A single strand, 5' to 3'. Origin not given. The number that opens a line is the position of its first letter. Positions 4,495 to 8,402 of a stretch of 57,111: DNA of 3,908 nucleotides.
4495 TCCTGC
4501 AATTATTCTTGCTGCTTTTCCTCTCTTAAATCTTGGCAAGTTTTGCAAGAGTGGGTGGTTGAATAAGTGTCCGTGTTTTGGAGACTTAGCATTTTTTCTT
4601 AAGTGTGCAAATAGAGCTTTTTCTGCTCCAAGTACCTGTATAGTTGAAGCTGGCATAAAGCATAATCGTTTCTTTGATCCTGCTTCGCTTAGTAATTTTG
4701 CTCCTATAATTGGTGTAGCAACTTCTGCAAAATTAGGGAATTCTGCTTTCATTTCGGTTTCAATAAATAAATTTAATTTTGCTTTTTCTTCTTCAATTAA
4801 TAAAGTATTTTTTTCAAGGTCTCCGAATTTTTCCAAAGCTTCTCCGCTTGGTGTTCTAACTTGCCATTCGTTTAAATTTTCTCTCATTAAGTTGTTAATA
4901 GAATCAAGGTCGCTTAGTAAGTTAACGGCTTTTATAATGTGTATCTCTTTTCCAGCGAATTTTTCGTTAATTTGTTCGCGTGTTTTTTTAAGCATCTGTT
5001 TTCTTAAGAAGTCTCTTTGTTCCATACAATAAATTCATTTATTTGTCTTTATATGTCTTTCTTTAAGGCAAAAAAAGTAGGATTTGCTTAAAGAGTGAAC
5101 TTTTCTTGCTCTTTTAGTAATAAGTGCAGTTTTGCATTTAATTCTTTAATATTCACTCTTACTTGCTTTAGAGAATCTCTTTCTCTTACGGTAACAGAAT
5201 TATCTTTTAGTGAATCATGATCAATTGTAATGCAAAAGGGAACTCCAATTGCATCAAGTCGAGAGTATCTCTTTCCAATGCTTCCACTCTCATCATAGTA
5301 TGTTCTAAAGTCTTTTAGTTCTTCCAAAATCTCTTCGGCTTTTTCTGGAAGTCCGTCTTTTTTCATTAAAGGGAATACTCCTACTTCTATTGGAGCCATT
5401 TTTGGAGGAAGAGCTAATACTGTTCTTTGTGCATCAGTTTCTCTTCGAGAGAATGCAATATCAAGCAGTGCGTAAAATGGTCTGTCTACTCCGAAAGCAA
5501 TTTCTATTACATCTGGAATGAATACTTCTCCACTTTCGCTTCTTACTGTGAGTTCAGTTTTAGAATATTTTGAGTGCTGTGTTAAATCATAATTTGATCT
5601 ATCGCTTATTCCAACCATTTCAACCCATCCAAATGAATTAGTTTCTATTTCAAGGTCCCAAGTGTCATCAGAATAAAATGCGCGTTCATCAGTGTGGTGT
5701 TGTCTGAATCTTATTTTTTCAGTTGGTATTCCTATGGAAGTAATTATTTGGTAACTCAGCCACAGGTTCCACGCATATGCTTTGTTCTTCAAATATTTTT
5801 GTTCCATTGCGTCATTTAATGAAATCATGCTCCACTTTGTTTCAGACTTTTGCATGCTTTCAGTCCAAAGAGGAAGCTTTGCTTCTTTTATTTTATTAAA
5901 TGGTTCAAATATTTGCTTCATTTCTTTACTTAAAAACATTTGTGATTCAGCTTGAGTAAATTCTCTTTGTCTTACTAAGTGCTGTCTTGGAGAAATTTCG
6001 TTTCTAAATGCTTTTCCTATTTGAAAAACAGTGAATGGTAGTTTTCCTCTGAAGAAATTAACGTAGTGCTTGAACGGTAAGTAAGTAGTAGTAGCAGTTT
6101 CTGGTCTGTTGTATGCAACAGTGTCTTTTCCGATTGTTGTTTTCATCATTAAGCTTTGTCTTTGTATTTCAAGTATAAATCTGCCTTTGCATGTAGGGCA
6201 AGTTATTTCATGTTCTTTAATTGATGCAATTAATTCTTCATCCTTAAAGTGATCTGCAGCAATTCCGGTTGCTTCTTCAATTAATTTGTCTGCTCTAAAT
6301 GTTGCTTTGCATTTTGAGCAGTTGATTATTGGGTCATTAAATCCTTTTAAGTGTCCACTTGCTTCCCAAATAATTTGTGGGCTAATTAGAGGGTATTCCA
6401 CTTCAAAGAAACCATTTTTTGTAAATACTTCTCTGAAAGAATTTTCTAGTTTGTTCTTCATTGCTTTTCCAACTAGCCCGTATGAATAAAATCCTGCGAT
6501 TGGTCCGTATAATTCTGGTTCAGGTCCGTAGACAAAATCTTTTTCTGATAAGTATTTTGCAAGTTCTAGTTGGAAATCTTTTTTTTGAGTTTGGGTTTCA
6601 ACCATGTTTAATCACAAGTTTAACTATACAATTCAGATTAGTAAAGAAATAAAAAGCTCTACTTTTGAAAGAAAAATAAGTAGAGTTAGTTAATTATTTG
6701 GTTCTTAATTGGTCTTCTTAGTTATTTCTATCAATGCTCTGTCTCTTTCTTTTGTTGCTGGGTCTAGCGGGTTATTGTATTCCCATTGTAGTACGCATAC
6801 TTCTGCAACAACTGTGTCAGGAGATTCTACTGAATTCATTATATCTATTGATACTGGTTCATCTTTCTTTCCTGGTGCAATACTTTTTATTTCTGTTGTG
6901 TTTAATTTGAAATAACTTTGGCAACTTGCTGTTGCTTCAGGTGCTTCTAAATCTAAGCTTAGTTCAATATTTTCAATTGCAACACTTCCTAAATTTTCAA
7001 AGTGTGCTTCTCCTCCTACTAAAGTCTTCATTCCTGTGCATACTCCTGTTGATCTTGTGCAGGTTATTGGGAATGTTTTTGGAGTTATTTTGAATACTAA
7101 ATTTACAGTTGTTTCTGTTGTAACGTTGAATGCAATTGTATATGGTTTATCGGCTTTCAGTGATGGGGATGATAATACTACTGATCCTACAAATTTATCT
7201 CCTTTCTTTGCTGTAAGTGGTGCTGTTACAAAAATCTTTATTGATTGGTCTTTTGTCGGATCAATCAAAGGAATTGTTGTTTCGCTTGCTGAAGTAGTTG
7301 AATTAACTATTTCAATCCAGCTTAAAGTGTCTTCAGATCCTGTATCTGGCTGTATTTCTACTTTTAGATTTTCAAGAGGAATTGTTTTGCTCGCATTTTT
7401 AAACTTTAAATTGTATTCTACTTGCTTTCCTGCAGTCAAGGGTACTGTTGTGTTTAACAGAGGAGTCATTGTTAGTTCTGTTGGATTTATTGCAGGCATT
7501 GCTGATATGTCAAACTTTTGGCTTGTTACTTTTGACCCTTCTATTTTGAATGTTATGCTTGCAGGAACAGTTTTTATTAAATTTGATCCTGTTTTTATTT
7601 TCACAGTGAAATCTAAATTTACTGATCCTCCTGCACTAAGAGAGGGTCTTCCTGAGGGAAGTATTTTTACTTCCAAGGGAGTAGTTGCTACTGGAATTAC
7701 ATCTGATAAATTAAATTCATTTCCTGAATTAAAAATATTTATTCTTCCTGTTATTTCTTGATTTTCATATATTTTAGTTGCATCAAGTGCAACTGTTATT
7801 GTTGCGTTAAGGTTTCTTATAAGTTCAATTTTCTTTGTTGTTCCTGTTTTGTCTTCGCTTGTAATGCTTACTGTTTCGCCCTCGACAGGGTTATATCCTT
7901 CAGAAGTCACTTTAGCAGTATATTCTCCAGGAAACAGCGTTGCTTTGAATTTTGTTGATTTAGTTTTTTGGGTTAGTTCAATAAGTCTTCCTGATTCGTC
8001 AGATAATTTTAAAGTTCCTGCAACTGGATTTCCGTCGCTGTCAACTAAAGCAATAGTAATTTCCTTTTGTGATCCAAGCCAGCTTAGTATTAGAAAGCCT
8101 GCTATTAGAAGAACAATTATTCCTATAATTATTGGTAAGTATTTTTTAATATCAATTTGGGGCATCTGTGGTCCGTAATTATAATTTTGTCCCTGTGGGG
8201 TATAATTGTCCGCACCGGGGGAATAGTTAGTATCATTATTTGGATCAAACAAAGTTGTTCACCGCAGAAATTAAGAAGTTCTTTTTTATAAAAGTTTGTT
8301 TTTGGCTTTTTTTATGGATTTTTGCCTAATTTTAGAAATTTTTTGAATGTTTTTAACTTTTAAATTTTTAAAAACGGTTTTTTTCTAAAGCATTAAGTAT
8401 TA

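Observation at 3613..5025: Nop5 apparently lacking its fibrillarin-binding N-terminal domain but carrying a 255-aa R/S/P/Y/G-rich tail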

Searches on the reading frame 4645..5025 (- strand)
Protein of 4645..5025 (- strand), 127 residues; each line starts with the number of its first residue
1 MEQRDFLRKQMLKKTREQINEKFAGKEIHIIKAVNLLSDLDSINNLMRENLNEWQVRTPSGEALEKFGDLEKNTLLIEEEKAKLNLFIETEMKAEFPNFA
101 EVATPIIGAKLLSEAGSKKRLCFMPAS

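Call 74: search_solved_structures(query=window:4645-5025:-, max_evalue=1, show_alignments=5)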
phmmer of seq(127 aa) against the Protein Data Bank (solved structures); distinct sequences matched with E-value up to 1: 18.
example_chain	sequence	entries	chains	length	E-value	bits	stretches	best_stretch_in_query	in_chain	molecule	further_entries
3id5_A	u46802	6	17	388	2.5e-09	40.9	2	78-127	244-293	Pre mRNA splicing protein | C/D box methylation guide ribonucleoprotein complex aNOP56 subunit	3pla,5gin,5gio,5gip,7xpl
5jpq_S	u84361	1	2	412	4.8e-09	40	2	78-127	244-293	Pre mRNA splicing protein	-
3icx_A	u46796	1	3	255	9.7e-08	35.8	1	77-127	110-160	Pre mRNA splicing protein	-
1nt2_B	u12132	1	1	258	8.4e-06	29.6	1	6-127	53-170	conserved hypothetical protein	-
4by9_C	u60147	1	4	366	0.00014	25.7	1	13-55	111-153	NOP5/NOP56 RELATED PROTEIN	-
2nnw_A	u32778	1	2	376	0.00015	25.5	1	13-55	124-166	NOP5/NOP56 related protein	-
3nmu_A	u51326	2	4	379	0.00015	25.5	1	13-55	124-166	NOP5/NOP56 related protein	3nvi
3nvk_A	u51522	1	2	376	0.00015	25.5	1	13-55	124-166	NOP5/NOP56 related protein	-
5oql_U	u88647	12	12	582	0.00073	23.3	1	79-126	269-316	Nop58 | Nucleolar protein 58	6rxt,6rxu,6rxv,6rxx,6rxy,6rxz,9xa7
7suk_SB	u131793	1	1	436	0.00077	23.3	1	81-127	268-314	Nucleolar protein 58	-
5wyj_3E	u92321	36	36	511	0.001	22.8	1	81-127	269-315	Nucleolar protein 58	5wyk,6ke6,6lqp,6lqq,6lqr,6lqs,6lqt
7suk_SA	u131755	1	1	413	0.0032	21.3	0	87-123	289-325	Nucleolar protein 56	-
5wyj_3D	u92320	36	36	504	0.0054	20.5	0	87-123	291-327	Nucleolar protein 56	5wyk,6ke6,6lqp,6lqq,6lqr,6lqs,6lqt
3id6_A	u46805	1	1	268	0.031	18.1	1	5-59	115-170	Pre mRNA splicing protein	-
7mq8_SA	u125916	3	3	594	0.13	16.1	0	74-127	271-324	Nucleolar protein 56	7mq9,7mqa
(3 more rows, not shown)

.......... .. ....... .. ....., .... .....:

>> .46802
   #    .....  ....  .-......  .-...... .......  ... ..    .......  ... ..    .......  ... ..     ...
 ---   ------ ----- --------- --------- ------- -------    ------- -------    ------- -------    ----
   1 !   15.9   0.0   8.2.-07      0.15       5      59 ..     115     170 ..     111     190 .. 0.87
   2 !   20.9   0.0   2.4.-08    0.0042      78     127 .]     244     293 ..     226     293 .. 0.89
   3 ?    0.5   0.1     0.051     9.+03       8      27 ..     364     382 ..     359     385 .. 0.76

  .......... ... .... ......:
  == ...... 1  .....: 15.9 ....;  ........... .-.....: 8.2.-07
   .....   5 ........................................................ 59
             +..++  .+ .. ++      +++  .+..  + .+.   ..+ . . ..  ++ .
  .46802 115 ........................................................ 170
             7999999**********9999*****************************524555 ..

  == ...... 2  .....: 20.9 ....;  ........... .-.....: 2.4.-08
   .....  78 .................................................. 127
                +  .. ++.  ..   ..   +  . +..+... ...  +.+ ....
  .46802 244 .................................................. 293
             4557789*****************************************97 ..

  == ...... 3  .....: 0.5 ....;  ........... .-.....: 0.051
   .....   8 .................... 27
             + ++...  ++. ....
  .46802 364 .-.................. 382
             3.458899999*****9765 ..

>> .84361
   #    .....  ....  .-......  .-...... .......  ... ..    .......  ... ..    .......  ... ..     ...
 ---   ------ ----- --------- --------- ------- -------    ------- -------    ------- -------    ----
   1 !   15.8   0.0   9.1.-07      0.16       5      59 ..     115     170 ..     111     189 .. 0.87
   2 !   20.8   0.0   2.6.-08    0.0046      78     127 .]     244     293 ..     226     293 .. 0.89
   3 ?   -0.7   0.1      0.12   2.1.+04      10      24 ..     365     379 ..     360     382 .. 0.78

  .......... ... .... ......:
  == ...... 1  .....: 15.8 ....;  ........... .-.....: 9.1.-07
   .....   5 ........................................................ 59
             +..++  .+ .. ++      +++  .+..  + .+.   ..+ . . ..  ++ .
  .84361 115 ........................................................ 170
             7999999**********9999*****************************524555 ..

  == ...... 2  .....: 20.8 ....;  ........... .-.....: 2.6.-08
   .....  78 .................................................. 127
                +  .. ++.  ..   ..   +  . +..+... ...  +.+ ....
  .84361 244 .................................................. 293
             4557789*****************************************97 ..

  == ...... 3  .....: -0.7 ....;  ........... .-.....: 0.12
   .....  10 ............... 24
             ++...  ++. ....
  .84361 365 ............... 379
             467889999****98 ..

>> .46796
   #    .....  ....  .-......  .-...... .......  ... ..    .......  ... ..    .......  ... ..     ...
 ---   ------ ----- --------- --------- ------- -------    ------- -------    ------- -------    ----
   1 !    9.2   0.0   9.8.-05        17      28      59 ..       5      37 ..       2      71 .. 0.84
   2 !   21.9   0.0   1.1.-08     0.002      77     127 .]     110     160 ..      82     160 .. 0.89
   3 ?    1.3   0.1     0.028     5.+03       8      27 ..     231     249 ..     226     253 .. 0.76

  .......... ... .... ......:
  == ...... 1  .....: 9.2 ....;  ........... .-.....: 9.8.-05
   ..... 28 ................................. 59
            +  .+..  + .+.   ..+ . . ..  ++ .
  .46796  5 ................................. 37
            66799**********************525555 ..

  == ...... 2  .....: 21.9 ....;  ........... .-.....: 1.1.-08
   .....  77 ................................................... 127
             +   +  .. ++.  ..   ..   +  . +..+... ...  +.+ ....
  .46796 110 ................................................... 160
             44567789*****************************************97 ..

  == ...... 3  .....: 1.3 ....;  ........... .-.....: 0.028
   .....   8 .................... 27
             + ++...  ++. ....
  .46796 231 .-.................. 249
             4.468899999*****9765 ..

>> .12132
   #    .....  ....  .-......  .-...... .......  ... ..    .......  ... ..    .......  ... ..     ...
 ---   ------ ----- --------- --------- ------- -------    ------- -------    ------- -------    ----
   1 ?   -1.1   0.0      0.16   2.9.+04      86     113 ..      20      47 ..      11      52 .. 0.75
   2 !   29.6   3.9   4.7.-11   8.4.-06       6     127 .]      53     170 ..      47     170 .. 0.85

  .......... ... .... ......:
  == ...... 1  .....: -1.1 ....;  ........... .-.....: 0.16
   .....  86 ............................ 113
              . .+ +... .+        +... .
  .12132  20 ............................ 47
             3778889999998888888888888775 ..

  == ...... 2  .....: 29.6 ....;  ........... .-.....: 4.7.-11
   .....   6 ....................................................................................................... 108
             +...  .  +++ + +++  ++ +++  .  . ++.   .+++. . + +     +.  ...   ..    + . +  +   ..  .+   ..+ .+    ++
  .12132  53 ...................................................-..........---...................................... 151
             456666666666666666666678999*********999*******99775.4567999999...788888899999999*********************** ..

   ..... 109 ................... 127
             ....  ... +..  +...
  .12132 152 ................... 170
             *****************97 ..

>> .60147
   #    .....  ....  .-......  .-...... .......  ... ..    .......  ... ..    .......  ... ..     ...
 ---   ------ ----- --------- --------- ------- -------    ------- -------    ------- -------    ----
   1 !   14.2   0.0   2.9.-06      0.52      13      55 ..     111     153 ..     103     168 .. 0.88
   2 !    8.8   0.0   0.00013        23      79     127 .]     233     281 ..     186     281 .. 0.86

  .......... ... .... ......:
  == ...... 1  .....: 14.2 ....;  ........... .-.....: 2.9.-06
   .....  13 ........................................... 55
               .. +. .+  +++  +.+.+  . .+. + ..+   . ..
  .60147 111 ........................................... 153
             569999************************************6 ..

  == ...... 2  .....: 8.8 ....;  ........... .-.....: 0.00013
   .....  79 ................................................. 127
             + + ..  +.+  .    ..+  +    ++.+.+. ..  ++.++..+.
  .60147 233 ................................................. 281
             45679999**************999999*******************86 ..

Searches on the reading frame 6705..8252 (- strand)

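Call 56: search_protein_families(library=pfam, proteins=[window:6705-8252:-], max_evalue=0.001)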
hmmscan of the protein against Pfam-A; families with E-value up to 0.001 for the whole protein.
window:6705-8252:- (515 aa): 2 families
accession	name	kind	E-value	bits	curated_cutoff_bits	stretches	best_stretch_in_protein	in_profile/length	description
PF10633.15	NPCBM_assoc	-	7.7e-05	23.2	24.4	0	320-355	36-71/78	NPCBM-associated, NEW3 domain of alpha-galactosidase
PF13620.12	CarboxypepD_reg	-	0.00096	19.9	32.3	0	68-136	5-75/82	Carboxypeptidase regulatory-like domain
